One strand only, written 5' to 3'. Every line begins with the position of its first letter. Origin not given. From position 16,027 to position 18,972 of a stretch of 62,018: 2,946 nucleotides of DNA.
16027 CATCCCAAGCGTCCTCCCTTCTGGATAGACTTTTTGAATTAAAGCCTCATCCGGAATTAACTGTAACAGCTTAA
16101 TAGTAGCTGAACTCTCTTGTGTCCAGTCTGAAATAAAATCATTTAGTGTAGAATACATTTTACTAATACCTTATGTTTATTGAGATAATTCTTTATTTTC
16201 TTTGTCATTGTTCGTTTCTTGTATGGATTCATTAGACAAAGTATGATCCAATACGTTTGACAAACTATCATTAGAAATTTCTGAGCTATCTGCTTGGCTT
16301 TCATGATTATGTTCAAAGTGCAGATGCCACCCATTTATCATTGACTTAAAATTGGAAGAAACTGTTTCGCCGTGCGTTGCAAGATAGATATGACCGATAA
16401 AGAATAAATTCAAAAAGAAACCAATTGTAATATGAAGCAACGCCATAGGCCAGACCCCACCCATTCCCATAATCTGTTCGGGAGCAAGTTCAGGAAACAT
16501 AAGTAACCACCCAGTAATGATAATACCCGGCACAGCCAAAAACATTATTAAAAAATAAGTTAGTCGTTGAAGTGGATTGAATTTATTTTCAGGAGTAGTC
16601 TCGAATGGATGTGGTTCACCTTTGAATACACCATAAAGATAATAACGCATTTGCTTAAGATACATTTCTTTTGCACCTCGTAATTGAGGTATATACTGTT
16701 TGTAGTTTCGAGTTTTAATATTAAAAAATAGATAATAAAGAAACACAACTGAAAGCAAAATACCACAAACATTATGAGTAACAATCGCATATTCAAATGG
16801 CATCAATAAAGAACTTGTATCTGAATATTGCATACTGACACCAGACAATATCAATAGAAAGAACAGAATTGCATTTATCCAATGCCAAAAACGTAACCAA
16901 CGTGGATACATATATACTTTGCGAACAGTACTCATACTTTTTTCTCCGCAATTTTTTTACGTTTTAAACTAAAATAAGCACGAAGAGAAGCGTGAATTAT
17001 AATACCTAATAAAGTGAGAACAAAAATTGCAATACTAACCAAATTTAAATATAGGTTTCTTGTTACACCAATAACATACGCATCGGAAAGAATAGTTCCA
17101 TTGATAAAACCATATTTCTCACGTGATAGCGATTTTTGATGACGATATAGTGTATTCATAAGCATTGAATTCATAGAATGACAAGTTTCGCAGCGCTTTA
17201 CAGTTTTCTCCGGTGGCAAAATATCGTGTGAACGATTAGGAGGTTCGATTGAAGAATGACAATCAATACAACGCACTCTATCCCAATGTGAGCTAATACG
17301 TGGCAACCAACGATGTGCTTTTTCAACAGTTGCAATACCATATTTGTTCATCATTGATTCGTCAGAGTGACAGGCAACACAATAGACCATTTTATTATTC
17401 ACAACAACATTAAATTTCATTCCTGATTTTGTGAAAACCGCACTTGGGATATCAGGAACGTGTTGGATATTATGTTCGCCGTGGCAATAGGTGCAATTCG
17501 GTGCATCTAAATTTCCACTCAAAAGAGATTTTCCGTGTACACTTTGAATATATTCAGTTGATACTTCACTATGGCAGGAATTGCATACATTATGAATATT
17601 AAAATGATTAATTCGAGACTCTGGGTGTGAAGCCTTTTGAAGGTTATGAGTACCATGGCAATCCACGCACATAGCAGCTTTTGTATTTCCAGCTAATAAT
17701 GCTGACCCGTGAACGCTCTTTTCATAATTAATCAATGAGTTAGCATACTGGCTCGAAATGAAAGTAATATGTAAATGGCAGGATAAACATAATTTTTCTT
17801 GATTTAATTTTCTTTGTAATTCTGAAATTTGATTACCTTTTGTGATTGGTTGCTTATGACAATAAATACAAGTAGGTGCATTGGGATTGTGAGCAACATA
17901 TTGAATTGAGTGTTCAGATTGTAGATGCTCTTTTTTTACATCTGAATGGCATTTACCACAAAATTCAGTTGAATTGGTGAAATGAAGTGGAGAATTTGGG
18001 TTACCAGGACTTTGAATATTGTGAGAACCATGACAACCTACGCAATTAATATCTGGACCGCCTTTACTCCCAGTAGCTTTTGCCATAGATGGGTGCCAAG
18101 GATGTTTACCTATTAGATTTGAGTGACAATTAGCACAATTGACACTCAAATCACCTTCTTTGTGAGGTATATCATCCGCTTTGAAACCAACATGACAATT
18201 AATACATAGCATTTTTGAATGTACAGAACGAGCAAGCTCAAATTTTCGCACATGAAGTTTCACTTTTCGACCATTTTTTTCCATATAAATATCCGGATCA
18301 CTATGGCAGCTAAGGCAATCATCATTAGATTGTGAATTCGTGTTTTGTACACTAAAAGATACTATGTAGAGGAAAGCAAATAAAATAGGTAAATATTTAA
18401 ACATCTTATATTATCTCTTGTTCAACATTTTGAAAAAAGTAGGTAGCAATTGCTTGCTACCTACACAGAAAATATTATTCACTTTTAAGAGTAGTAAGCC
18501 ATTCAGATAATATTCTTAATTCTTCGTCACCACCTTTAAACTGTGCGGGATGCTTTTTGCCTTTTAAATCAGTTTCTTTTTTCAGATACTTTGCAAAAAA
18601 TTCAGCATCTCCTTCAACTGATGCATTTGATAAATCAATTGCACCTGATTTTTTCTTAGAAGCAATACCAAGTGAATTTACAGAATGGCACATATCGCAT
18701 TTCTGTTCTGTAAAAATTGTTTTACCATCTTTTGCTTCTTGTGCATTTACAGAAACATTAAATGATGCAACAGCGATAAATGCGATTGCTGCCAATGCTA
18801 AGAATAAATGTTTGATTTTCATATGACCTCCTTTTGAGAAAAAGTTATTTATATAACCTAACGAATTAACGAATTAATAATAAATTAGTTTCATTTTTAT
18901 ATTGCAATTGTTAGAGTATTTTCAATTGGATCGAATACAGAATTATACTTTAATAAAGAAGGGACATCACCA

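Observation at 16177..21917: Candidate trans-envelope electron-transfer module built from an unusual parts list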

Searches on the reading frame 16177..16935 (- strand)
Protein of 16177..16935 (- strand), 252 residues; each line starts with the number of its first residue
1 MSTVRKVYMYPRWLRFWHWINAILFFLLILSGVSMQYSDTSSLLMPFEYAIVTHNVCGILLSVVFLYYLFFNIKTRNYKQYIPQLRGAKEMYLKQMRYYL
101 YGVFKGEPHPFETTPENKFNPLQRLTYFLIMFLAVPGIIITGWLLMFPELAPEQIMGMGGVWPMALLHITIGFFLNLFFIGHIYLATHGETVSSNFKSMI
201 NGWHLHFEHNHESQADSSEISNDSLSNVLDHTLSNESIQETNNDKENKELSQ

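Call 4: search_protein_families(library=pfam, proteins=[window:16177-16935:-], max_evalue=0.1)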
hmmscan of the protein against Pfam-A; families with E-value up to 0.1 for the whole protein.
window:16177-16935:- (252 aa): 3 families
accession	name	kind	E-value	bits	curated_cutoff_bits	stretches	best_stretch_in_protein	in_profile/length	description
PF01292.26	Ni_hydr_CYTB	-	1.6e-28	100.1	30.1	1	10-202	2-179/179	Prokaryotic cytochrome b561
PF20990.2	DUF2207_C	-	0.026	14.7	33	0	14-91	132-209/247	Predicted membrane protein (DUF2207) C-terminal domain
PF11286.13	DUF3087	-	0.055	13.4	23.4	0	23-79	19-76/165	Protein of unknown function (DUF3087)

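Call 6: search_protein_families(library=ncbifam, proteins=[window:16177-16935:-], max_evalue=0.1)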
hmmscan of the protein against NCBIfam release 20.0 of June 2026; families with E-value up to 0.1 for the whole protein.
window:16177-16935:- (252 aa): 5 families
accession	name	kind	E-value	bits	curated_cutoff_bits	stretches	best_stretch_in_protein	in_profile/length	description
NF011582.1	PRK15006.1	equivalog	1.5e-51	175.4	204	1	5-206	54-248/248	thiosulfate reductase cytochrome B subunit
TIGR02125.1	CytB-hydogenase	equivalog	1.1e-18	67.5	121.5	1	8-206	1-210/212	Ni/Fe-hydrogenase, b-type cytochrome subunit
TIGR01583.1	formate-DH-gamm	equivalog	2.6e-13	50.4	115.85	1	6-204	1-185/204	formate dehydrogenase subunit gamma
NF007558.0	PRK10179.1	equivalog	2.1e-06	27.6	339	1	15-202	15-186/217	formate dehydrogenase-N subunit gamma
NF007551.0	PRK10171.1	equivalog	0.015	14.9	442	0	5-207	9-225/235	Ni/Fe-hydrogenase b-type cytochrome subunit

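Call 53: search_solved_structures(query=window:16177-16935:-, max_evalue=1)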
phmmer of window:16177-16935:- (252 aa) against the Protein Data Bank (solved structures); distinct sequences matched with E-value up to 1: 4.
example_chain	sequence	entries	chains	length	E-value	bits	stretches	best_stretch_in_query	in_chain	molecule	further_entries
1kqf_C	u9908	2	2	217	0.046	16.2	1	15-202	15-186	FORMATE DEHYDROGENASE, NITRATE-INDUCIBLE, CYTOCHROME B556(FDN) SUBUNIT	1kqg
4gd3_A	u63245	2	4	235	0.32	13.4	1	7-206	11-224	Ni/Fe-hydrogenase 1 B-type cytochrome subunit | Probable Ni/Fe-hydrogenase 1 B-type cytochrome subunit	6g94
9k7v_E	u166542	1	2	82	0.68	12.4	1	113-152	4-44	Cytochrome b559 subunit alpha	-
9k0x_I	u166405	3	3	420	0.8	12.1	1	39-114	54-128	P2Y purinoceptor 2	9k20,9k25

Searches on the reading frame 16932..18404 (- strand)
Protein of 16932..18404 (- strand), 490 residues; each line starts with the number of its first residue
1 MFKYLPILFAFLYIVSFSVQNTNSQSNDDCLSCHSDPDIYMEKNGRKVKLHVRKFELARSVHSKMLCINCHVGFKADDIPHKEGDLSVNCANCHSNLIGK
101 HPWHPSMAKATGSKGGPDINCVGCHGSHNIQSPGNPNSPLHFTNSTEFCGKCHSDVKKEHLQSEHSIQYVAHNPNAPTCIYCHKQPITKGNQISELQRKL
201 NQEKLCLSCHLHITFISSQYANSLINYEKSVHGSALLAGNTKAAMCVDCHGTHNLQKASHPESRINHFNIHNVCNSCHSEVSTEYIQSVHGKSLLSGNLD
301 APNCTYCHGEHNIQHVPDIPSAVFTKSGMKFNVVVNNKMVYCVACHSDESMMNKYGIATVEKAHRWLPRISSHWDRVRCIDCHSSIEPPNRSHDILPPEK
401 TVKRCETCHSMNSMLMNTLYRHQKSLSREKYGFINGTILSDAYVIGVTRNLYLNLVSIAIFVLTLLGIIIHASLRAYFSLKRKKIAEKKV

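Call 4: search_protein_families(library=pfam, proteins=[window:16932-18404:-], max_evalue=0.1)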
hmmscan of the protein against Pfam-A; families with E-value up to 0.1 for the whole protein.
window:16932-18404:- (490 aa): 5 families
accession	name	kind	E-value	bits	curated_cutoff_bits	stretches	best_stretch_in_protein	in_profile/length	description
PF14522.11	Cytochrome_C7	-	1.3e-17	63.8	24.8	7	16-95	2-67/67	Cytochrome c7 and related cytochrome c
PF14537.11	Cytochrom_c3_2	-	1.3e-14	54.9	25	4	63-154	3-79/79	Cytochrome c3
PF03264.19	Cytochrom_NNT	-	9e-12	45.5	24.1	4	20-74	118-167/174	NapC/NirT cytochrome c family, N-terminal region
PF09699.15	Paired_CXXCH_1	-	1.6e-07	31.4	20.6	1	120-157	8-40/41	Doubled CXXCH motif (Paired_CXXCH_1)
PF22678.1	Cytochrom_c_NrfB-like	-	9e-06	26.5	27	1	304-408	1-89/89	Cytochrome c-type protein NrfB-like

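Call 6: search_protein_families(library=ncbifam, proteins=[window:16932-18404:-], max_evalue=0.1)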
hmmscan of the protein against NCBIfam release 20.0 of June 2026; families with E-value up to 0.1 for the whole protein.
window:16932-18404:- (490 aa): 4 families
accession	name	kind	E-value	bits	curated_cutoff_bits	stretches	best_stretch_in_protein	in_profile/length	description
NF008659.0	PRK11659.1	equivalog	9.2e-11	41.8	184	2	270-413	45-171/188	cytochrome c nitrite reductase pentaheme subunit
TIGR03146.1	cyt_nit_nrfB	equivalog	4.2e-07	30.3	166.6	2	172-278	8-116/145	cytochrome c nitrite reductase pentaheme subunit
TIGR02161.1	napC_nirT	subfamily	1.1e-05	25.4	310.6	2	136-184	35-83/185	periplasmic nitrate (or nitrite) reductase c-type cytochrome, NapC/NirT family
NF000063.1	Fos_BSH_Sepi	exception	0.064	13.4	300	1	211-289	7-84/142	FosB family fosfomycin resistance bacillithiol transferase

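Call 52: search_solved_structures(query=window:16932-18404:-, max_evalue=1)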
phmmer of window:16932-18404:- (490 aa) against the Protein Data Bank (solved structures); distinct sequences matched with E-value up to 1: 4.
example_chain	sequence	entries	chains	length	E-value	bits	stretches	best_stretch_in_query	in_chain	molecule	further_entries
28pb_A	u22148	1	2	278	0.00013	23.8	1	28-183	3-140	Cytochrome c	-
2ozy_A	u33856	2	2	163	0.0028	19.5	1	270-411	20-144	Cytochrome c-type protein nrfB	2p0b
1i77_A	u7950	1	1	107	0.027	16.2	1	58-127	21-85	CYTOCHROME C3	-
2fiy_A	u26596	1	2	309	0.11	14.2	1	338-417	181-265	Protein fdhE homolog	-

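Call 54: find_homologous_proteins(query=window:16932-18404:-, max_evalue=0.001)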
Query window:16932-18404:- (490 aa): 1761 proteins with E <= 0.001 among 8000 candidates; the best 120 are listed.
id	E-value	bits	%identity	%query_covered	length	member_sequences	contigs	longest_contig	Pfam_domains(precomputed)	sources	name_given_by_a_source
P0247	0.0e+0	1084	94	100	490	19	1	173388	PF09699.16,PF14537.12,PF22678.2,PF14522.12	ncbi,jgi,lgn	-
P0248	5.7e-282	954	82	97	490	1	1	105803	PF09699.16,PF14537.12,PF22678.2,PF03264.20,PF14522.12,PF22113.2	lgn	-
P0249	6.9e-281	950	80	100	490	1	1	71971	PF09699.16,PF14537.12,PF22678.2,PF14522.12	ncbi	-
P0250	1.7e-280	949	80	100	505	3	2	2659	PF09699.16,PF14537.12,PF22678.2,PF14522.12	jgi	-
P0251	2.5e-280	948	80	100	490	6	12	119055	PF09699.16,PF14537.12,PF22678.2,PF14522.12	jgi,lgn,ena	jgi:hypothetical protein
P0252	1.1e-277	939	80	99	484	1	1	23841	PF09699.16,PF14537.12,PF22678.2,PF14522.12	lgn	-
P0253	2.4e-277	938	80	99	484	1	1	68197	PF09699.16,PF14537.12,PF22678.2,PF14522.12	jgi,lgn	-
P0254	5.1e-243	825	70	100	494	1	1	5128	PF09699.16,PF14537.12,PF22678.2,PF03264.20,PF02085.22,PF14522.12,PF22113.2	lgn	-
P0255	8.3e-240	815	70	98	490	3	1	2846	PF09699.16,PF14537.12,PF22678.2,PF03264.20,PF14522.12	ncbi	-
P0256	1.1e-239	814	69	99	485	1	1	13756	PF09699.16,PF14537.12,PF22678.2,PF14522.12,PF22113.2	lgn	-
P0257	1.1e-217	742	64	99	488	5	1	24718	PF09699.16,PF14537.12,PF22678.2,PF03264.20,PF14522.12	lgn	-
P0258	2.6e-216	737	64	97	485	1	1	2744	PF09699.16,PF14537.12,PF22678.2,PF02085.22,PF14522.12,PF22113.2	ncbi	-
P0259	8.6e-203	692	60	98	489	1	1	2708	PF09699.16,PF14537.12,PF22678.2,PF02085.22,PF14522.12,PF22113.2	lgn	-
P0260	2.0e-202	691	60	98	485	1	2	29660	PF09699.16,PF14537.12,PF02085.22,PF14522.12,PF22113.2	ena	-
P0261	2.5e-198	678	58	98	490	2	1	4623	PF09699.16,PF14537.12,PF22678.2,PF14522.12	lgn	-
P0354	3.2e-149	516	49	93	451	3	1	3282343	PF09699.16,PF14537.12,PF22678.2,PF02085.22,PF14522.12,PF22113.2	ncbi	-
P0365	1.2e-102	362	37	98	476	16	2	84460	PF14537.12,PF22678.2,PF02085.22,PF14522.12,PF22113.2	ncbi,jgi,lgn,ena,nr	ncbi:MAG: cytochrome c3 family protein [Desulfobulbaceae bacterium]|nr:cytochrome c3 family protein 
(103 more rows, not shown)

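Call 55: find_encoding_contigs(protein=P0354, flank=9000, max_places=2)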
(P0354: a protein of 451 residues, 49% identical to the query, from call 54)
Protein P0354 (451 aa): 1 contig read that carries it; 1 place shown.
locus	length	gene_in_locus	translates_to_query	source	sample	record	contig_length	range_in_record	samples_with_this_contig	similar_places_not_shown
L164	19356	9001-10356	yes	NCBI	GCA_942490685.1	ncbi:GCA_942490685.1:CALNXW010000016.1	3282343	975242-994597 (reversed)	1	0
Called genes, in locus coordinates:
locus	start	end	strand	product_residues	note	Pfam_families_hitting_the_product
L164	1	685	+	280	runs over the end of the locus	PF06325:PrmA, PF05175:MTS (weak), PF13649:Methyltransf_25 (weak), PF13847:Methyltransf_31 (weak)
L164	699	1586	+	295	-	PF02541:Ppx-GppA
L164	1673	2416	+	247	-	-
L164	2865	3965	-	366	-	PF01168:Ala_racemase_N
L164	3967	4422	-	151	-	PF00583:Acetyltransf_1, PF13673:Acetyltransf_10, PF13508:Acetyltransf_7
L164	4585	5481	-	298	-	PF14522:Cytochrome_C7 (faint), PF14537:Cytochrom_c3_2 (faint)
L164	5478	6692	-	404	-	PF19494:DUF6029 (weak)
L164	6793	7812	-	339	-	PF14522:Cytochrome_C7 (faint), PF22113:Mtrc-MtrF_II-IV_dom (faint), PF02335:Cytochrom_C552 (weak)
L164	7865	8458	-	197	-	PF14522:Cytochrome_C7 (faint), PF22113:Mtrc-MtrF_II-IV_dom, PF13435:Cytochrome_C554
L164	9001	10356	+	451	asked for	PF02085:Cytochrom_CIII (faint), PF09699:Paired_CXXCH_1 (faint), PF14522:Cytochrome_C7 (faint), PF22113:Mtrc-MtrF_II-IV_dom (faint), PF22678:Cytochrom_c_NrfB-like (faint), PF14537:Cytochrom_c3_2 (weak)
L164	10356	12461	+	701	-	PF01292:Ni_hydr_CYTB, PF22113:Mtrc-MtrF_II-IV_dom (faint), PF03264:Cytochrom_NNT (weak), PF14537:Cytochrom_c3_2 (faint), PF02085:Cytochrom_CIII (faint)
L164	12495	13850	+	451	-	PF14522:Cytochrome_C7 (faint)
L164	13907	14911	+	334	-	PF00581:Rhodanese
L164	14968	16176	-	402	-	PF13439:Glyco_transf_4, PF13579:Glyco_trans_4_4 (faint), PF00534:Glycos_transf_1, PF13692:Glyco_trans_1_4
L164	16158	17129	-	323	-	PF13641:Glyco_tranf_2_3, PF00535:Glycos_transf_2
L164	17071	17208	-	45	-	-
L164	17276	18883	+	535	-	PF20154:LNT_N, PF00795:CN_hydrolase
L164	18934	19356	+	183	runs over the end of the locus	-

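Call 56: find_encoding_contigs(protein=P0365, flank=9000, max_places=2)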
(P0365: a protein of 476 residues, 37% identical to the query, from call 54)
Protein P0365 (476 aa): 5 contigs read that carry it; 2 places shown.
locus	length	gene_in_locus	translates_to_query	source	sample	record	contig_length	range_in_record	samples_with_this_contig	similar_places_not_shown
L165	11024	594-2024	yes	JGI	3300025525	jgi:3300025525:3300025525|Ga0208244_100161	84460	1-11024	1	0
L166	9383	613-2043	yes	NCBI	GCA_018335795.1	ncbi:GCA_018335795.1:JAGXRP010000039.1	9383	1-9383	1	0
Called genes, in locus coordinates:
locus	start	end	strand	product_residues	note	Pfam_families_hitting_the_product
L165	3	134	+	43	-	?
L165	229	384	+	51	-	-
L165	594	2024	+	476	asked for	PF14522:Cytochrome_C7 (faint), PF02085:Cytochrom_CIII (faint), PF22678:Cytochrom_c_NrfB-like (faint), PF22113:Mtrc-MtrF_II-IV_dom (weak), PF14537:Cytochrom_c3_2 (weak)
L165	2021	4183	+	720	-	PF01292:Ni_hydr_CYTB, PF03264:Cytochrom_NNT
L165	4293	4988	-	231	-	PF01209:Ubie_methyltran, PF13489:Methyltransf_23, PF13649:Methyltransf_25, PF13847:Methyltransf_31, PF08241:Methyltransf_11, PF08242:Methyltransf_12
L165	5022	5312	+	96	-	-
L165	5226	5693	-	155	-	-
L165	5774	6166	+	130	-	-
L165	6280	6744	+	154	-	-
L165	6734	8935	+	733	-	PF13620:CarboxypepD_reg, PF13715:CarbopepD_reg_2, PF07715:Plug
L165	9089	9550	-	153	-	-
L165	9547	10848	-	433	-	-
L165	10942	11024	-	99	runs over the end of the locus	-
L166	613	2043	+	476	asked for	PF14522:Cytochrome_C7 (faint), PF02085:Cytochrom_CIII (faint), PF22678:Cytochrom_c_NrfB-like (faint), PF22113:Mtrc-MtrF_II-IV_dom (weak), PF14537:Cytochrom_c3_2 (weak)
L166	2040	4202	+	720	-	PF01292:Ni_hydr_CYTB, PF03264:Cytochrom_NNT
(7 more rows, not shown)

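Call 88: search_protein_families(library=pfam, proteins=[L164:5478-6692:-, L164:10356-12461:+, L164:12495-13850:+, L164:4585-5481:-], max_evalue=0.01)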
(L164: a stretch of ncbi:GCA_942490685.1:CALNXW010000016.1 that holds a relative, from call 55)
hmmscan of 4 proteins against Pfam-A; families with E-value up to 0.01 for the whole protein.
L164:5478-6692:- (404 aa): 0 families

L164:10356-12461:+ (701 aa): 6 families
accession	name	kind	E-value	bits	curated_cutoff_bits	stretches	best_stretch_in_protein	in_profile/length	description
PF01292.26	Ni_hydr_CYTB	-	1.5e-24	87.2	30.1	1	7-199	2-179/179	Prokaryotic cytochrome b561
PF02085.21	Cytochrom_CIII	-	1.9e-06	28.6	22.9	1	615-699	15-83/101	Class III cytochrome C family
PF14537.11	Cytochrom_c3_2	-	5.6e-06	27.2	25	0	632-699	7-65/79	Cytochrome c3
PF03264.19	Cytochrom_NNT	-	7.6e-06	26.2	24.1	1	305-423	6-139/174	NapC/NirT cytochrome c family, N-terminal region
PF22113.1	Mtrc-MtrF_II-IV_dom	-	5.9e-05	23.1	30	1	353-426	74-137/176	Outer membrane cytochrome MtrC/MtrF-like, domains II/IV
PF14522.11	Cytochrome_C7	-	0.00013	22.1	24.8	0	626-659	36-67/67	Cytochrome c7 and related cytochrome c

L164:12495-13850:+ (451 aa): 3 families
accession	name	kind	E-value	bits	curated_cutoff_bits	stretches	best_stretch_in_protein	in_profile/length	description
PF14522.11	Cytochrome_C7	-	1.7e-06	28.2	24.8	0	87-187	3-66/67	Cytochrome c7 and related cytochrome c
PF02085.21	Cytochrom_CIII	-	0.00031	21.5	22.9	0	252-291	48-88/101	Class III cytochrome C family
PF14537.11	Cytochrom_c3_2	-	0.0085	17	25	0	248-319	4-78/79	Cytochrome c3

L164:4585-5481:- (298 aa): 4 families
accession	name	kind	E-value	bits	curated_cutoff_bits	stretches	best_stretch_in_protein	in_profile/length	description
PF14522.11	Cytochrome_C7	-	8.7e-16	57.9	24.8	2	111-200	2-67/67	Cytochrome c7 and related cytochrome c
PF14537.11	Cytochrom_c3_2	-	1.2e-09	38.9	25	0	49-153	4-79/79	Cytochrome c3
PF22113.1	Mtrc-MtrF_II-IV_dom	-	2.9e-06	27.4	30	0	121-297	6-175/176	Outer membrane cytochrome MtrC/MtrF-like, domains II/IV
PF02085.21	Cytochrom_CIII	-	0.00017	22.3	22.9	0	33-152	15-101/101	Class III cytochrome C family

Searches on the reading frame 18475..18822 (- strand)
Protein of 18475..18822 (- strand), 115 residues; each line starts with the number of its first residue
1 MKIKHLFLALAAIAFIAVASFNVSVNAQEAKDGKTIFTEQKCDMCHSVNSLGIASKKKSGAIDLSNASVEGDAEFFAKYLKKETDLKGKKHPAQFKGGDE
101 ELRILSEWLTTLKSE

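Call 4: search_protein_families(library=pfam, proteins=[window:18475-18822:-], max_evalue=0.1)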
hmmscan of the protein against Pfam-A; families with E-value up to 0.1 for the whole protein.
window:18475-18822:- (115 aa): 2 families
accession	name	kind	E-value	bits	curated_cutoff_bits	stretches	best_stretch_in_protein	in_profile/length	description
PF00034.26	Cytochrom_C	-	2.3e-05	26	21.3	1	30-112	1-89/90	Cytochrome c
PF13442.11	Cytochrome_CBB3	-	0.0014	19.4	27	1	29-109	2-68/68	Cytochrome C oxidase, cbb3-type, subunit III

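Call 6: search_protein_families(library=ncbifam, proteins=[window:18475-18822:-], max_evalue=0.1)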
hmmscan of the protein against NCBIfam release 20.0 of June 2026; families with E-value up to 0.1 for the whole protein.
window:18475-18822:- (115 aa): 5 families
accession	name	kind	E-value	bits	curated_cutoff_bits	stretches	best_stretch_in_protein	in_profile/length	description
NF045930.1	Cytc6PetJCyano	equivalog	0.00035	20.5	135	1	6-59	4-56/110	cytochrome c6 PetJ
NF040606.1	CytoC_perox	subfamily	0.0063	15.8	150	1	24-92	292-361/524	di-heme-cytochrome C peroxidase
NF050122.1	bc1_QcrC_actin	exception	0.013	14.9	200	1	24-69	35-77/253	cytochrome bc1 complex diheme cytochrome c subunit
NF043008.1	Cyt550_Brdyrhiz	equivalog_domain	0.022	14.9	240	1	8-60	4-52/131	cytochrome c-550 CycA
NF053819.1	EF0750_LPXTG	subfamily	0.026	15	47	0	1-40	1-43/105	EF2685/EF0750 family sortase-dependent surface protein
